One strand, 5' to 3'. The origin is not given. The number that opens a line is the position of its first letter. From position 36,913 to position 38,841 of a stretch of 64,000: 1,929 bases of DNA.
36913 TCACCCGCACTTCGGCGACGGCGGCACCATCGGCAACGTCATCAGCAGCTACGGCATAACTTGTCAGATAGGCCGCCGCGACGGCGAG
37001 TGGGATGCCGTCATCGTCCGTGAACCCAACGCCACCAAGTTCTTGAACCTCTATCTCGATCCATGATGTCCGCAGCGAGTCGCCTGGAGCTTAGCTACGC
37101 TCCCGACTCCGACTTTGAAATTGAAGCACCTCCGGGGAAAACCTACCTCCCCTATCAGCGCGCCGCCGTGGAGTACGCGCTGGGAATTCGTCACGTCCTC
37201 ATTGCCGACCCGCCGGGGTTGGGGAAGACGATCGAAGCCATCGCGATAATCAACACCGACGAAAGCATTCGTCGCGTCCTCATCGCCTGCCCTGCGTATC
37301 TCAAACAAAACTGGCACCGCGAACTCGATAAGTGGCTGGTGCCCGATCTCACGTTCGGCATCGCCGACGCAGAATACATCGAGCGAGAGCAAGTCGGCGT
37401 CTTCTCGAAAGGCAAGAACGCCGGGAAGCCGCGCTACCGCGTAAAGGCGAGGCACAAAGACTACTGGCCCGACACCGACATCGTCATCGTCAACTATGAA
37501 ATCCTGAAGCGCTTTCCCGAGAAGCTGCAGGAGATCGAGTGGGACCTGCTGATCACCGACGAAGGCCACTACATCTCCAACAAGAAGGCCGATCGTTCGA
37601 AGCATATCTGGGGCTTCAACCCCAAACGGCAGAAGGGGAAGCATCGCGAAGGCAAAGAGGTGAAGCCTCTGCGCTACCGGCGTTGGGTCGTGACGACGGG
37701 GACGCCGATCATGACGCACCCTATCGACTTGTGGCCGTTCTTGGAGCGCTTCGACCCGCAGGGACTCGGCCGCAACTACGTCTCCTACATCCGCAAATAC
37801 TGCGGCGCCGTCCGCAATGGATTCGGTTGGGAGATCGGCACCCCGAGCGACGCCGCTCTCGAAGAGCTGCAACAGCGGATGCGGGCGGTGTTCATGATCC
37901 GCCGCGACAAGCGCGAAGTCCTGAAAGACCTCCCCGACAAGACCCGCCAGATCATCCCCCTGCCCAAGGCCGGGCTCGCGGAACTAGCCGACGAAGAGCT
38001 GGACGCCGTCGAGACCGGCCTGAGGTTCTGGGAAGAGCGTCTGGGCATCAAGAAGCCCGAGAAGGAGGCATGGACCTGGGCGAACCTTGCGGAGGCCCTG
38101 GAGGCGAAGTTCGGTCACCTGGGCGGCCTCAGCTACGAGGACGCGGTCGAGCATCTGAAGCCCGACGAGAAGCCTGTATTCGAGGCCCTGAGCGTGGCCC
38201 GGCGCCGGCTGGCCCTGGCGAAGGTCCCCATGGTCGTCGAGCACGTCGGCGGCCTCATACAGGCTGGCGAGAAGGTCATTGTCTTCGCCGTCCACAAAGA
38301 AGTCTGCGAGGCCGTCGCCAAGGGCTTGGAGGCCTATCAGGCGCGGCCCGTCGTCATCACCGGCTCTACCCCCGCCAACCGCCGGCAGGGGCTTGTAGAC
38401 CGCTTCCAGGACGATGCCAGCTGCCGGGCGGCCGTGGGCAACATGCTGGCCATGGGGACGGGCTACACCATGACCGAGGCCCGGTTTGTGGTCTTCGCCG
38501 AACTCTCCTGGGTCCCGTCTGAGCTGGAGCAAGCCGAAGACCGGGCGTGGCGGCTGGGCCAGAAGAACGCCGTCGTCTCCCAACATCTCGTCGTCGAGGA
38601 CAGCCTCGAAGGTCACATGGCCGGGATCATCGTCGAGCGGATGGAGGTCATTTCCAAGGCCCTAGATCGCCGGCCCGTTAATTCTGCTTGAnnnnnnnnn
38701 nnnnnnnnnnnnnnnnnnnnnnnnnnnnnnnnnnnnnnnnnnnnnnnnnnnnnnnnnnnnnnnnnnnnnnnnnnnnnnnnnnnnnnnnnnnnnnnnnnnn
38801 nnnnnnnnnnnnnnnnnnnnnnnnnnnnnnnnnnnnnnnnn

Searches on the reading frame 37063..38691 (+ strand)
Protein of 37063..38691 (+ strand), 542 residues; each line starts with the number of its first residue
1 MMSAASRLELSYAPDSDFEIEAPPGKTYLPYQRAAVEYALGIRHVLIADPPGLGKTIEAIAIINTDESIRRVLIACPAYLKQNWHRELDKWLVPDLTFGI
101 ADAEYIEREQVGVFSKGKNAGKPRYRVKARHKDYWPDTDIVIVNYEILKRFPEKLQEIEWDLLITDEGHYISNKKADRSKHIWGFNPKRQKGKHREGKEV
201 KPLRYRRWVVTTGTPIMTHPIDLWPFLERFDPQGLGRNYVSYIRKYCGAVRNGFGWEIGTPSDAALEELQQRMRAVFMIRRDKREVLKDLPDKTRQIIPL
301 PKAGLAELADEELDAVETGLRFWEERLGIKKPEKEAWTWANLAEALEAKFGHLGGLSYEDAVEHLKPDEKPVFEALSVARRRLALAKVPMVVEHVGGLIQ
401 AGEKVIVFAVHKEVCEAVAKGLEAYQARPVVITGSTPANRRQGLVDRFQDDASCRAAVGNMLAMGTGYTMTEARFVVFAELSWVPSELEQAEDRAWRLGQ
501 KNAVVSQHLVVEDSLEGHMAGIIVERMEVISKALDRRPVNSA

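Call 37: find_encoding_contigs(protein=window:37063-38691:+, flank=10000, max_places=1)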
Protein window:37063-38691:+ (542 aa): 3 contigs read that carry it; 1 place shown.
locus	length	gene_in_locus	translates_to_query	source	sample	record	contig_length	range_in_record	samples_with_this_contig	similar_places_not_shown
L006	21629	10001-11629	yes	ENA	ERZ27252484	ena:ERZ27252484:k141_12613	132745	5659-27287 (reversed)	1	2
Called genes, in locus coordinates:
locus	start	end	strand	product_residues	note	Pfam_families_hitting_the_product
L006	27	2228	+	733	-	-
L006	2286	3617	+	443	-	PF26926:Phage_T4_rIIB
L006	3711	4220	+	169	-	PF01327:Pep_deformylase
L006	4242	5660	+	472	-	PF01145:Band_7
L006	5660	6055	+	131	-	-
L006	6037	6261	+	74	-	-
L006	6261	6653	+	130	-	PF25176:DUF7831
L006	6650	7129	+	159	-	-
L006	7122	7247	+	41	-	-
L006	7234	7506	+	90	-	-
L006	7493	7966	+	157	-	-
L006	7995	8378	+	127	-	-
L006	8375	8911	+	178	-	-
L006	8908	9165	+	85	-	-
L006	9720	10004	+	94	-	-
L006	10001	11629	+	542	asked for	PF00176:SNF2-rel_dom, PF00270:DEAD (faint), PF00271:Helicase_C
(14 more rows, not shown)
